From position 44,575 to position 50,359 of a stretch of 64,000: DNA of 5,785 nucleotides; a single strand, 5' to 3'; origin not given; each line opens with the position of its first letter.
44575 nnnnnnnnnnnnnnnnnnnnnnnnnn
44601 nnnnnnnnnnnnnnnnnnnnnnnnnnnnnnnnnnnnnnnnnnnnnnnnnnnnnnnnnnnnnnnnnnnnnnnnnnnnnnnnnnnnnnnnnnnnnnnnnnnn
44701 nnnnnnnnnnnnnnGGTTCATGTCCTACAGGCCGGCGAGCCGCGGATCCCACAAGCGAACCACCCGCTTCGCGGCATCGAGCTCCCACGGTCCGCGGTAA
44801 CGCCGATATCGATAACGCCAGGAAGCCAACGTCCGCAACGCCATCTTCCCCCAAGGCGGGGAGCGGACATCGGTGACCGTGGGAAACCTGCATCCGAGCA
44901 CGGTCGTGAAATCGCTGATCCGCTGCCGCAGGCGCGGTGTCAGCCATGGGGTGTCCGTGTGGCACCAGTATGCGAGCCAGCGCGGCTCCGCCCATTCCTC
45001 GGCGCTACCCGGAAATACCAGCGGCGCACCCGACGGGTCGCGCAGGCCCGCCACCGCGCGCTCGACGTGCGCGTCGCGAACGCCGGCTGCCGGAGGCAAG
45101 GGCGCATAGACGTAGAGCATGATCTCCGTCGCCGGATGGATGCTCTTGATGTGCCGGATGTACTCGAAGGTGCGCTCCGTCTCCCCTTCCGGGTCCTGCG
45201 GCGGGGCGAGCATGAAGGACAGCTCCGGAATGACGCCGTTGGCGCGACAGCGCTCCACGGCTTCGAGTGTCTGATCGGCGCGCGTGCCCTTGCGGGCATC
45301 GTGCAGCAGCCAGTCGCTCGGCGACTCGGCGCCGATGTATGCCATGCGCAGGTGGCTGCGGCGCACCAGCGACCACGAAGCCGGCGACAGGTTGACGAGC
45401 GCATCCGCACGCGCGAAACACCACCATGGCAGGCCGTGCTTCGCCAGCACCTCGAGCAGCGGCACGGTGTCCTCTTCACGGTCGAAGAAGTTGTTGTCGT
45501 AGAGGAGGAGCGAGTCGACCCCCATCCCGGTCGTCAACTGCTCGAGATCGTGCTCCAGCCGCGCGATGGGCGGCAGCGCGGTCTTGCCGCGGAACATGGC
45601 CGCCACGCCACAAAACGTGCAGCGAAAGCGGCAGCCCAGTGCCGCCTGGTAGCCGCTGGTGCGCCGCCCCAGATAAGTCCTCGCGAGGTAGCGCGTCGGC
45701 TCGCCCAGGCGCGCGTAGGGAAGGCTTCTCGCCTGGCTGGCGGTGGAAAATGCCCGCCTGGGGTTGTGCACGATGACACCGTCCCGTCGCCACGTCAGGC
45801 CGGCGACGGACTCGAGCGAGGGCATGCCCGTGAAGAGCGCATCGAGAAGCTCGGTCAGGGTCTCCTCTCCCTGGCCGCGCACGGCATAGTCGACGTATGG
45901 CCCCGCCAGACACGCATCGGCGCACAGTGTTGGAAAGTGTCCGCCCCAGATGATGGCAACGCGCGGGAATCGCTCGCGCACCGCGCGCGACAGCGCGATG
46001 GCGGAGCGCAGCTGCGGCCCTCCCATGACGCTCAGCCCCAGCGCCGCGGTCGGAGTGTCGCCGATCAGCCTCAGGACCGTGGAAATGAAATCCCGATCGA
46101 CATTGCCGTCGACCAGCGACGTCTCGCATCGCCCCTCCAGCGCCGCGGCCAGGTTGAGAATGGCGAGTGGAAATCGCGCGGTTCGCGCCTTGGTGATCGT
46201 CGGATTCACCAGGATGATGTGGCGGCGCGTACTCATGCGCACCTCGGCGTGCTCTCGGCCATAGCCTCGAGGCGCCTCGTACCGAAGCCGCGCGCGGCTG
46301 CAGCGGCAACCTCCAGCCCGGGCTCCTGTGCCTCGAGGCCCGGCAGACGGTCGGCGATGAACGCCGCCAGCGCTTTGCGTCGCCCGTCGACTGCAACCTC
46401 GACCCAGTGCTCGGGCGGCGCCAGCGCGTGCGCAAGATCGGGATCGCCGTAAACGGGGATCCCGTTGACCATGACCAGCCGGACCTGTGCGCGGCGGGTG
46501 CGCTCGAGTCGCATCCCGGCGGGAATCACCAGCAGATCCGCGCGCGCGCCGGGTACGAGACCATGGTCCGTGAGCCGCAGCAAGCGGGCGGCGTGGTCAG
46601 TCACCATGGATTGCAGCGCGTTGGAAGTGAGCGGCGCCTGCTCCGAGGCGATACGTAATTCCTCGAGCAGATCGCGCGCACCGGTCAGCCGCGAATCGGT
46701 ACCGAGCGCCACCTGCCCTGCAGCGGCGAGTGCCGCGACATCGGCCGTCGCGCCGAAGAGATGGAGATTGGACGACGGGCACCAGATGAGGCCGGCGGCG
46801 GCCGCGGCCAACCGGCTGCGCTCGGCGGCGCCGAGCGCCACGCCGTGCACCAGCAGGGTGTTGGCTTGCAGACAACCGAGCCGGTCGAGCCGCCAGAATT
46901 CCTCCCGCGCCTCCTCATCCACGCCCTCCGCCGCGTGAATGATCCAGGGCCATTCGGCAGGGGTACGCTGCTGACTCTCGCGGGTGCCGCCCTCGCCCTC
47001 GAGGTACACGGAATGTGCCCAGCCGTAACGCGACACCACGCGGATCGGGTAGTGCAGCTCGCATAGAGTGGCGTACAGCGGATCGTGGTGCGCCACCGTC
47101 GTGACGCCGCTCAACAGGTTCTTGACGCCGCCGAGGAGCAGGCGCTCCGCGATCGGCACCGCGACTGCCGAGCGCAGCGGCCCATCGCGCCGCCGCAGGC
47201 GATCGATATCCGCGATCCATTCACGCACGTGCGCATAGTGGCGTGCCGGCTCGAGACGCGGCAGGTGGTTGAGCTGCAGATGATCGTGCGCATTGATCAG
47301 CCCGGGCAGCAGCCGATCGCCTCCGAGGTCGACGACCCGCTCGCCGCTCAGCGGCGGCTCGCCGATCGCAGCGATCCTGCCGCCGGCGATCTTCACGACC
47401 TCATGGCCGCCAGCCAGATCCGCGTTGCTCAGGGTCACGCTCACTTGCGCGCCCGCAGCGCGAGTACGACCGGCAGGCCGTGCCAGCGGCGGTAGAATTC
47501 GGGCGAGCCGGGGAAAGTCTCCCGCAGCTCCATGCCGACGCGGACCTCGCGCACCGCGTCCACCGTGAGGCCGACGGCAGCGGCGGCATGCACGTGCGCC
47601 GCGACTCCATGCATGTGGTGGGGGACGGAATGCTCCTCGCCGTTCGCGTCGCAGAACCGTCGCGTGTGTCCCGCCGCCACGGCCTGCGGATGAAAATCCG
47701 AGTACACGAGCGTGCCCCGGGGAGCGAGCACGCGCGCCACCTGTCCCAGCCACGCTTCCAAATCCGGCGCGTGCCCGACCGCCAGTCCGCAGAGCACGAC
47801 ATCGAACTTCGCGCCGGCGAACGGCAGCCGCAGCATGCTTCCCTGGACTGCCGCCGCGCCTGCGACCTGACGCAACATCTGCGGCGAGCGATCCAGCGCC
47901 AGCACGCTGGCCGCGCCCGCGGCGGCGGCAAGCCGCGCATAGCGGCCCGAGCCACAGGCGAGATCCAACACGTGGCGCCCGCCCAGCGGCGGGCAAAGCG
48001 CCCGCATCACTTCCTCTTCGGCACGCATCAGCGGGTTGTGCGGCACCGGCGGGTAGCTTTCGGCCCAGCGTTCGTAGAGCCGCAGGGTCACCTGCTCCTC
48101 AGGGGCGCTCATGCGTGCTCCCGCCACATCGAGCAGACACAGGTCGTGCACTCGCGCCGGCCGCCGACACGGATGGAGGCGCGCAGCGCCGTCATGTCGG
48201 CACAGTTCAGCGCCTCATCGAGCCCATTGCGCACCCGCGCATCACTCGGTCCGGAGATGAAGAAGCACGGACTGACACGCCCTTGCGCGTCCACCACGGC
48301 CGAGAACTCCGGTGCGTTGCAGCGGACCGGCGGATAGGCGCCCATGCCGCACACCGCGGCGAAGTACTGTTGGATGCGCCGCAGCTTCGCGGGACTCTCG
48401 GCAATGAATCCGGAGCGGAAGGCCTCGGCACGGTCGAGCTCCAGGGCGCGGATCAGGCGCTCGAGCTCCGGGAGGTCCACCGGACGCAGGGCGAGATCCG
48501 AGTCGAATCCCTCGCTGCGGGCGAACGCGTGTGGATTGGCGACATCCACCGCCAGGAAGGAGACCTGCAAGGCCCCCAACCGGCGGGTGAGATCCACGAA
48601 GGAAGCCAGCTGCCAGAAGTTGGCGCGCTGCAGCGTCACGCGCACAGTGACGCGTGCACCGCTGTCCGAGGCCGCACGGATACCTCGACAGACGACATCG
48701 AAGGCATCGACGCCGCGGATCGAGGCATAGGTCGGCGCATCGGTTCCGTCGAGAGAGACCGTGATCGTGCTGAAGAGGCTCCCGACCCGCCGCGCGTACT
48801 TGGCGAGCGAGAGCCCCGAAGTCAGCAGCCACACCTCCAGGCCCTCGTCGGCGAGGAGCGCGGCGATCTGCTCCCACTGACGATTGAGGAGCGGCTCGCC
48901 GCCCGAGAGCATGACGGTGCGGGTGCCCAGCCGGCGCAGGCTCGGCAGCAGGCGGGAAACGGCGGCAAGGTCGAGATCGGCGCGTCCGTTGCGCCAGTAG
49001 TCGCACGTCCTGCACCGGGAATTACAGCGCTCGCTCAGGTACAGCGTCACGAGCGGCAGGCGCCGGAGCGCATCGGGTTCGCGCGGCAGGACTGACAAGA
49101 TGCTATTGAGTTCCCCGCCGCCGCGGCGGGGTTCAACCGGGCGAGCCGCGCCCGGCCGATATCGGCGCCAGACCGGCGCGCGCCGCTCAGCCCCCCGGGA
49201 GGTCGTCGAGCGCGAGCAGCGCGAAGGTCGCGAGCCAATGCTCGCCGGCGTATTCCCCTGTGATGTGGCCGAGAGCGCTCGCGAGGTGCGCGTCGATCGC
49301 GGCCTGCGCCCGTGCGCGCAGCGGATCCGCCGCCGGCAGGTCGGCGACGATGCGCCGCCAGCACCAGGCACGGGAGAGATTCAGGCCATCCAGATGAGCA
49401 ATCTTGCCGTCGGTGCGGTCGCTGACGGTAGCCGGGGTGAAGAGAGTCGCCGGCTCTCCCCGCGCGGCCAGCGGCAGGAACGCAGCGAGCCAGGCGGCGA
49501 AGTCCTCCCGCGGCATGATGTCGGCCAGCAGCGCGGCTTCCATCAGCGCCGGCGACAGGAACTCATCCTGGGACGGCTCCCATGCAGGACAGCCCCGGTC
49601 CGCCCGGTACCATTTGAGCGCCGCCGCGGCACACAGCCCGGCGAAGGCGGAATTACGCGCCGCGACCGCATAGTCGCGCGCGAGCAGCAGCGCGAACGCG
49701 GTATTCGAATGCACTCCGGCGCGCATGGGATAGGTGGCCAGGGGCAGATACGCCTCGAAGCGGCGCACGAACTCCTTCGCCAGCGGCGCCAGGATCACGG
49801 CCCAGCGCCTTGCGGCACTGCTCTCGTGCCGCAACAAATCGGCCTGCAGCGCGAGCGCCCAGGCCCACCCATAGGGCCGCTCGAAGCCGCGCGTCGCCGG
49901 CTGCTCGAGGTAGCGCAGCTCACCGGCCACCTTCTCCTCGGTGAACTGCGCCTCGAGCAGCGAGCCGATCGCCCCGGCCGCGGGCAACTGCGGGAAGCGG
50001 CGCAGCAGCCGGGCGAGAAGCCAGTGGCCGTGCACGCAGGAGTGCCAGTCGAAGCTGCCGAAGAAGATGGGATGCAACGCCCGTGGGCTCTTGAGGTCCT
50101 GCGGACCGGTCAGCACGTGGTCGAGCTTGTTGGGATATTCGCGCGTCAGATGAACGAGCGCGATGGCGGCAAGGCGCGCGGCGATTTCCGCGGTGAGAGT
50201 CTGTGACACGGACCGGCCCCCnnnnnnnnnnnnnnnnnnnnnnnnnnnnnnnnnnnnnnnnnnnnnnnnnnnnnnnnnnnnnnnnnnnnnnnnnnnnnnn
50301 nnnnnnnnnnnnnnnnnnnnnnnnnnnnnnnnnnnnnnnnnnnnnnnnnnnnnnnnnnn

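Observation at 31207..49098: Orphan ~18 kb tailoring-enzyme island with three radical SAM enzymes, three methyltransferases, three glycosyltransferases and an HprK-like kinase, but no recognisable scaffold gene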

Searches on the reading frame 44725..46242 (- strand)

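Call 6: search_protein_families(library=pfam, proteins=[window:44725-46242:-], max_evalue=0.01)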
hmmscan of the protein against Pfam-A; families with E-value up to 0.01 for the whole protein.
window:44725-46242:- (505 aa): 2 families
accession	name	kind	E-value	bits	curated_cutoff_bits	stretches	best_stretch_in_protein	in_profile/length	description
PF02310.24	B12-binding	-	4.3e-15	56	32.1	1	23-132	12-120/121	B12 binding domain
PF04055.27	Radical_SAM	-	3.1e-11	44.2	29.5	1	203-362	6-166/166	Radical SAM superfamily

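Call 8: search_protein_families(library=ncbifam, proteins=[window:44725-46242:-], max_evalue=0.01)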
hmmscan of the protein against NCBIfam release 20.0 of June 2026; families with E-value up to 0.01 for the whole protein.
window:44725-46242:- (505 aa): 18 families
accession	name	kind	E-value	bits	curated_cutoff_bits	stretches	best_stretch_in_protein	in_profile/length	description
TIGR02026.1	BchE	equivalog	6.7e-22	78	481.35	1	72-383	70-379/497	magnesium-protoporphyrin IX monomethyl ester anaerobic oxidative cyclase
TIGR04013.1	B12_SAM_MJ_1487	hypoth_equivalog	1.6e-18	66.8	251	2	301-384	269-350/382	TIGR04013 family B12-binding domain/radical SAM domain-containing protein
TIGR03975.1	rSAM_ocin_1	subfamily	2.3e-18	66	281.85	1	50-372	114-437/606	RiPP maturation radical SAM C-methyltransferase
TIGR03471.1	HpnJ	equivalog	1.1e-17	64.1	577.6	1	42-366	48-366/472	hopanoid biosynthesis associated radical SAM protein HpnJ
NF040542.1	rSAM_RCCLKC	equivalog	1.5e-16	60.6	450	1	70-345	54-330/423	arsinothricin biosynthesis radical SAM protein ArsL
TIGR04072.2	rSAM_ladder_B12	equivalog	1.1e-15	57.3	360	1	85-366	90-350/443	lipid biosynthesis B12-binding/radical SAM protein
NF050148.1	rSAM_ApyD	equivalog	1.6e-15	56.5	750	1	66-384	76-386/645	RiPP biosynthesis radical SAM protein ApyD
TIGR04479.1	bcpD_PhpK_rSAM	subfamily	1.2e-14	53.6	600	1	119-369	174-410/504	PhpK family radical SAM P-methyltransferase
TIGR04014.1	B12_SAM_MJ_0865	equivalog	1.7e-12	46.8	360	1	117-365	90-336/434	methyl-coenzyme M reductase glutamine C-methyltransferase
TIGR04367.1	HpnR_B12_rSAM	equivalog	1.5e-11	43.6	650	1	36-365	34-348/490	hopanoid C-3 methylase HpnR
NF040546.1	rSAM_CUAEP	equivalog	9.6e-11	41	500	1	71-369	54-345/468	CUAEP/CCAEP-tail radical SAM (seleno)protein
NF033712.0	B12_rSAM_KedN5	subfamily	1.4e-10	40.1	700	1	30-272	28-274/624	KedN5 family methylcobalamin-dependent radical SAM C-methyltransferase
TIGR04385.1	B12_rSAM_cofa1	equivalog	4e-10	39.5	450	1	24-373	19-372/438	B12 lower ligand biosynthesis radical SAM protein BzaD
NF038361.1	rSAM_Sden_1168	equivalog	8.3e-09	34.5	575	1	109-362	190-448/560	Sden_1168 family B12-binding radical SAM P-methyltransferase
TIGR04190.1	B12_SAM_Ta0216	equivalog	3.7e-08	32.4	500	1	79-212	94-236/554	TIGR04190 family B12-binding domain/radical SAM domain protein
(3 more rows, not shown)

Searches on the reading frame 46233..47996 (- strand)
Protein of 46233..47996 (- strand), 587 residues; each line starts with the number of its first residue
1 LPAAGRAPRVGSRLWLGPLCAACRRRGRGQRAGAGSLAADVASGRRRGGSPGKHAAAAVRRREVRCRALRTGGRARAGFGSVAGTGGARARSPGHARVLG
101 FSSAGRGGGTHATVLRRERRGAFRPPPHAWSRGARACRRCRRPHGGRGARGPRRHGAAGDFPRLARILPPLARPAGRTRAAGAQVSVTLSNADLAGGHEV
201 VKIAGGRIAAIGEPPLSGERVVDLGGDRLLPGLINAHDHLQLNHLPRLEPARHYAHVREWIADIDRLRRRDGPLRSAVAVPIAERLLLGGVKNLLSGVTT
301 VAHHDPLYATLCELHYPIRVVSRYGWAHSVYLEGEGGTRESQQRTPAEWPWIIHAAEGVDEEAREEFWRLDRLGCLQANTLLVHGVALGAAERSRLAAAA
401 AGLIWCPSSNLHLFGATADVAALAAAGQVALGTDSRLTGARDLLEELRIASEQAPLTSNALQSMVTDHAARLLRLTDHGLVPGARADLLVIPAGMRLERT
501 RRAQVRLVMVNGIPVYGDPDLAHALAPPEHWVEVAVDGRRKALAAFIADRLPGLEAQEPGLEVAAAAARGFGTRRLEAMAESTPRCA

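Call 6: search_protein_families(library=pfam, proteins=[window:46233-47996:-], max_evalue=0.01)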
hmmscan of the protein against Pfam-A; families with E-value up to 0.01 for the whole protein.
window:46233-47996:- (587 aa): 2 families
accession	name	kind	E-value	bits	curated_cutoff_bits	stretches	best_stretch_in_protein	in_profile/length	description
PF01979.26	Amidohydro_1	-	4.5e-13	49.6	25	1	360-512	172-342/345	Amidohydrolase family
PF07969.17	Amidohydro_3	-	7e-09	36.1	29.7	1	382-516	310-472/472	Amidohydrolase family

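Call 8: search_protein_families(library=ncbifam, proteins=[window:46233-47996:-], max_evalue=0.01)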
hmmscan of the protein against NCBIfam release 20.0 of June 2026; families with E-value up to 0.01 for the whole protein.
window:46233-47996:- (587 aa): 37 families (the best 25 are shown)
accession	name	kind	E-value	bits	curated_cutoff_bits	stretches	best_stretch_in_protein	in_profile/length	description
NF006055.0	PRK08203.1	equivalog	7.1e-16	57.8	532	2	370-490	259-389/455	8-oxoguanine deaminase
NF009059.0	PRK12393.1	equivalog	2.4e-14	52.9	543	2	198-310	28-135/460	amidohydrolase family protein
NF006549.0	PRK09045.1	equivalog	4.5e-14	51.9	540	1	361-472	236-357/444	TRZ/ATZ family hydrolase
NF006681.0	PRK09229.1-2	equivalog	1.3e-12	47.2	362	1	370-492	257-387/451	formimidoylglutamate deiminase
NF006056.0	PRK08204.1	subfamily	1.6e-10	40.4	391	2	351-458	218-326/449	hypothetical protein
NF005557.0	PRK07228.1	equivalog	2.4e-10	39.7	522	1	369-491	240-374/445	5'-deoxyadenosine deaminase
NF004636.0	PRK05985.1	subfamily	6.4e-10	38.4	408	2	461-512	333-385/398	amidohydrolase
TIGR02318.1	phosphono_phnM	equivalog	1.2e-09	37.6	390.55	2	199-248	16-66/376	phosphonate metabolism protein PhnM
TIGR02967.1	guan_deamin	equivalog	3.5e-09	36.2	375.4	1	370-496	231-365/401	guanine deaminase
NF005211.0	PRK06687.1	equivalog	3.5e-09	35.9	703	1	370-458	238-328/419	TRZ/ATZ family protein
NF012037.0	PRK15493.1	equivalog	6.4e-09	35.1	779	1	374-451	243-322/435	bifunctional S-methyl-5'-thioadenosine deaminase/S-adenosylhomocysteine deaminase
NF011984.0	PRK15446.1-5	equivalog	8.4e-09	34.7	260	1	199-247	20-69/379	alpha-D-ribose 1-methylphosphonate 5-triphosphate diphosphatase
NF006252.0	PRK08393.1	equivalog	9.1e-09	34.8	617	1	370-491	231-362/424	N-ethylammeline chlorohydrolase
NF006269.1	PRK08418.1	equivalog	1.1e-08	34.2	320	1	377-508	253-391/408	aminofutalosine deaminase family hydrolase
NF006679.0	PRK09228.1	subfamily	6e-08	31.9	351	1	371-493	257-387/433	guanine deaminase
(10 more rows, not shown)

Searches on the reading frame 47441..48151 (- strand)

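Call 6: search_protein_families(library=pfam, proteins=[window:47441-48151:-], max_evalue=0.01)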
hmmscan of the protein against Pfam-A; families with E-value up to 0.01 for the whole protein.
window:47441-48151:- (236 aa): 7 families
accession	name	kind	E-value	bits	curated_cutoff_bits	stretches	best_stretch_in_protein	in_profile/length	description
PF08241.18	Methyltransf_11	-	3.1e-18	66.6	21.2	1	62-149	1-94/95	Methyltransferase domain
PF13649.12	Methyltransf_25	-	2.5e-17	63.8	27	1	61-146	1-97/97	Methyltransferase domain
PF13847.12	Methyltransf_31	-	2.1e-13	50.6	27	1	58-154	4-113/145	Methyltransferase domain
PF08242.18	Methyltransf_12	-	6e-12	46.6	30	1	62-148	1-98/98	Methyltransferase domain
PF13489.12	Methyltransf_23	-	2.6e-11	44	27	1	46-156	11-122/164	Methyltransferase domain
PF01209.24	Ubie_methyltran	-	3.2e-06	27.1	20.1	1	54-153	44-154/233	ubiE/COQ5 methyltransferase family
PF08003.17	Methyltransf_9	-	0.0019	17.7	23.8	1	53-98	111-156/315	Protein of unknown function (DUF1698)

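Call 8: search_protein_families(library=ncbifam, proteins=[window:47441-48151:-], max_evalue=0.01)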
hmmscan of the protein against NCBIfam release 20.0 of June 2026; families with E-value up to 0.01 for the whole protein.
window:47441-48151:- (236 aa): 33 families (the best 25 are shown)
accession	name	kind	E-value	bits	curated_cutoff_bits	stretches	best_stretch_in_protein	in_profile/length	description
NF045667.1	MTase_DVU1556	equivalog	6e-18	65.1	155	1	51-163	16-132/213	DVU_1556 family methyltransferase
NF007610.0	PRK10258.1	equivalog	4.3e-13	49.2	342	1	26-154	13-142/251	malonyl-ACP O-methyltransferase BioC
TIGR02072.1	BioC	equivalog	1e-12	48.4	184.95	1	59-157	36-139/244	malonyl-ACP O-methyltransferase BioC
NF045823.1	PthPhpthDimycoMt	equivalog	5.2e-12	45.5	300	1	56-160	65-176/256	phthiotriol/phenolphthiotriol dimycocerosates methyltransferase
NF043040.1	corrin_prot_MT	hypoth_equivalog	8.2e-12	45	180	1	45-152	31-149/216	corrinoid protein-associated methyltransferase CpaM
TIGR01934.1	MenG_MenH_UbiE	subfamily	8.7e-12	44.8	158.35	1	57-158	39-149/223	ubiquinone/menaquinone biosynthesis methyltransferase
NF045825.1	FAmtase_mtf2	equivalog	1.3e-10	40.9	400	1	56-164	57-172/248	fatty-acid O-methyltransferase Mtf2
NF001241.0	PRK00216.1-2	equivalog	3.7e-10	39.8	327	1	57-158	51-155/231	demethylmenaquinone methyltransferase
NF041820.1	daptide_MTase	equivalog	7e-10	38.8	175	1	59-193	38-184/243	daptide-type RiPP biosynthesis methyltransferase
NF001244.0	PRK00216.1-5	equivalog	1.1e-09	38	216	1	58-157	49-160/236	bifunctional demethylmenaquinone methyltransferase/2-methoxy-6-polyprenyl-1,4-benzoquinol methylase UbiE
NF004452.0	PRK05785.1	equivalog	6.4e-09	35.6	207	1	59-141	53-136/228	hypothetical protein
NF001243.0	PRK00216.1-4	equivalog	1.7e-06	27.6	235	1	47-150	38-151/237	demethylmenaquinone methyltransferase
NF041537.1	ArsM_AhpD_UU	exception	1.7e-06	27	510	1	57-152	76-182/345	arsenite methyltransferase/AhpD domain selenoprotein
TIGR02752.1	MenG_heptapren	equivalog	3.2e-06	26.8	419.85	1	47-150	36-149/231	demethylmenaquinone methyltransferase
TIGR04290.1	meth_Rta_06860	hypoth_equivalog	5.3e-06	26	300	1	47-105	39-97/226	TIGR04290 family methyltransferase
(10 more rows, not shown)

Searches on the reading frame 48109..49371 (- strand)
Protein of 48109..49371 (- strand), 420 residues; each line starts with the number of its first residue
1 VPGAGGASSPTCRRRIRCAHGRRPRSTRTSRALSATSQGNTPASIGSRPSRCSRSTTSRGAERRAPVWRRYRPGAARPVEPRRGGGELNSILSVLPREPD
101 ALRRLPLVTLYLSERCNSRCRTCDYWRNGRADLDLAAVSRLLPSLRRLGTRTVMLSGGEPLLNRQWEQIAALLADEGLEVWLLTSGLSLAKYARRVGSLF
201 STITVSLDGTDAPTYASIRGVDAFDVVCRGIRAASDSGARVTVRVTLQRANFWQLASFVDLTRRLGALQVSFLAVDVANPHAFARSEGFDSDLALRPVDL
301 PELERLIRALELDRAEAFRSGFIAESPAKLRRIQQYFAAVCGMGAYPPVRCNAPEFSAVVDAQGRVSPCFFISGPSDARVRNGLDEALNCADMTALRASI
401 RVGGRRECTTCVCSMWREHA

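Call 6: search_protein_families(library=pfam, proteins=[window:48109-49371:-], max_evalue=0.01)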
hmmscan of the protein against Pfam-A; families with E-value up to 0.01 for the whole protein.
window:48109-49371:- (420 aa): 3 families
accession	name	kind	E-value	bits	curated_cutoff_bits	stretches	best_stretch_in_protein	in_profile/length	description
PF04055.27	Radical_SAM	-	4.1e-16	60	29.5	1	112-247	3-150/166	Radical SAM superfamily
PF13353.11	Fer4_12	-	0.0023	18.7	22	1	109-209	9-115/137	4Fe-4S single cluster domain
PF13186.11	SPASM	-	0.0076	17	21.5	1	351-411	1-66/67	Iron-sulfur cluster-binding domain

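Call 8: search_protein_families(library=ncbifam, proteins=[window:48109-49371:-], max_evalue=0.01)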
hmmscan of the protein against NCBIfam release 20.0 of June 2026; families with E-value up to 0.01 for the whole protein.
window:48109-49371:- (420 aa): 46 families (the best 25 are shown)
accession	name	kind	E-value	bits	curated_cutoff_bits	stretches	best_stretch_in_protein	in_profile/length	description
TIGR04251.1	SCM_rSAM_ScmF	equivalog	1.7e-19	70.4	400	1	108-276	6-183/353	SynChlorMet cassette radical SAM/SPASM protein ScmF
TIGR02668.1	moaA_archaeal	equivalog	3e-18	65.9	325.25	1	107-268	11-179/303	GTP 3',8-cyclase MoaA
TIGR04051.1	rSAM_NirJ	equivalog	2.9e-17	62.7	515.45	1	106-264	2-165/354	heme d1 biosynthesis radical SAM protein NirJ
TIGR02666.1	moaA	equivalog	5.9e-16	58.4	284.05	1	108-272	12-189/336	GTP 3',8-cyclase MoaA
TIGR04317.1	W_rSAM_matur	equivalog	3.8e-15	55.9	380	1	110-271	8-180/349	tungsten cofactor oxidoreductase radical SAM maturase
TIGR03961.1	rSAM_PTO1314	hypoth_equivalog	4.4e-15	55.8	306.05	1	102-267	18-183/332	PTO1314 family radical SAM protein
NF045574.1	sacti_mat_StsB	exception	4.6e-15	55.4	625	1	109-265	99-259/466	StsB family radical SAM/SPASM domain sactipeptide maturase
TIGR04546.1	rSAM_ahbC_deAc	equivalog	4.7e-15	55.3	650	1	105-273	38-211/390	12,18-didecarboxysiroheme deacetylase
TIGR04545.1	rSAM_ahbD_hemeb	equivalog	1.1e-14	54.7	500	1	112-270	6-170/339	heme b synthase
NF001199.0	PRK00164.2-1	equivalog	3.6e-14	52.6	231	1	110-265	16-178/308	GTP 3',8-cyclase MoaA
TIGR04347.1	pseudo_SAM_Halo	equivalog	2.1e-13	50.3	525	1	103-276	35-213/390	TIGR04347 family pseudo-SAM/SPASM protein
TIGR03913.1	rad_SAM_trio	equivalog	5.3e-13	48.2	591.75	1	113-308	26-219/477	GDL motif peptide-associated radical SAM/SPASM maturase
TIGR04250.1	SCM_rSAM_ScmE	equivalog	1.3e-12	47.3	400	1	111-261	8-164/358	SynChlorMet cassette radical SAM/SPASM protein ScmE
TIGR04054.1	rSAM_NirJ1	equivalog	1.5e-12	46.8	650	1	106-272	36-207/387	putative heme d1 biosynthesis radical SAM protein NirJ1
TIGR03470.1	HpnH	equivalog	4.2e-12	45.7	225.05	1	103-270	24-195/318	adenosyl-hopene transferase HpnH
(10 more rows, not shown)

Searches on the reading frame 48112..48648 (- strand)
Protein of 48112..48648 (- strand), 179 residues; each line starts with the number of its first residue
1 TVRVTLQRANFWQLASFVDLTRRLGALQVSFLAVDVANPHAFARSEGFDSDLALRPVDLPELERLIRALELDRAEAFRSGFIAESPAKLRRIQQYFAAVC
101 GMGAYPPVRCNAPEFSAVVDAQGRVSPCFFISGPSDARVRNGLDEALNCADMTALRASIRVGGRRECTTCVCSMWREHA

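Call 60: search_protein_families(library=pfam, proteins=[window:48112-48648:-], max_evalue=5)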
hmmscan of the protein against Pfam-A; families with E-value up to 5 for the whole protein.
seq(179 aa): 1 family
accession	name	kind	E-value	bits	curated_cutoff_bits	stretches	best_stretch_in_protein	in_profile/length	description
PF13186.11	SPASM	-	0.0008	20.1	21.5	1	110-170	1-66/67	Iron-sulfur cluster-binding domain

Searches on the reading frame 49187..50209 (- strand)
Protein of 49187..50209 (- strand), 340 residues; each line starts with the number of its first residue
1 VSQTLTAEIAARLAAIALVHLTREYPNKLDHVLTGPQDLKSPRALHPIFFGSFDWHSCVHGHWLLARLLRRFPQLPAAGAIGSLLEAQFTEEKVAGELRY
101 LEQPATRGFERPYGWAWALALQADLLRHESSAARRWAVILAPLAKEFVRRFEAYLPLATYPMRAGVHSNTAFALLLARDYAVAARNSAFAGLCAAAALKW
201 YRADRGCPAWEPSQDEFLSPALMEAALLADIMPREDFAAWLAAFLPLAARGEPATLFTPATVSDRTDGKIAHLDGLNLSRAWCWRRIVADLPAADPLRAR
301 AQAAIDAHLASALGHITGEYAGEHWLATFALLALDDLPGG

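Call 6: search_protein_families(library=pfam, proteins=[window:49187-50209:-], max_evalue=0.01)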
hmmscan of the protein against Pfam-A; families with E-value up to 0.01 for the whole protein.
window:49187-50209:- (340 aa): 1 family
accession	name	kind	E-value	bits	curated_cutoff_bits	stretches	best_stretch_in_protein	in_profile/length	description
PF11199.13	DUF2891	-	3e-132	441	25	1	12-333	2-325/325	Protein of unknown function (DUF2891)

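Call 8: search_protein_families(library=ncbifam, proteins=[window:49187-50209:-], max_evalue=0.01)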
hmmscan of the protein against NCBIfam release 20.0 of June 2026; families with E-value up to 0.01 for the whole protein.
window:49187-50209:- (340 aa): 0 families
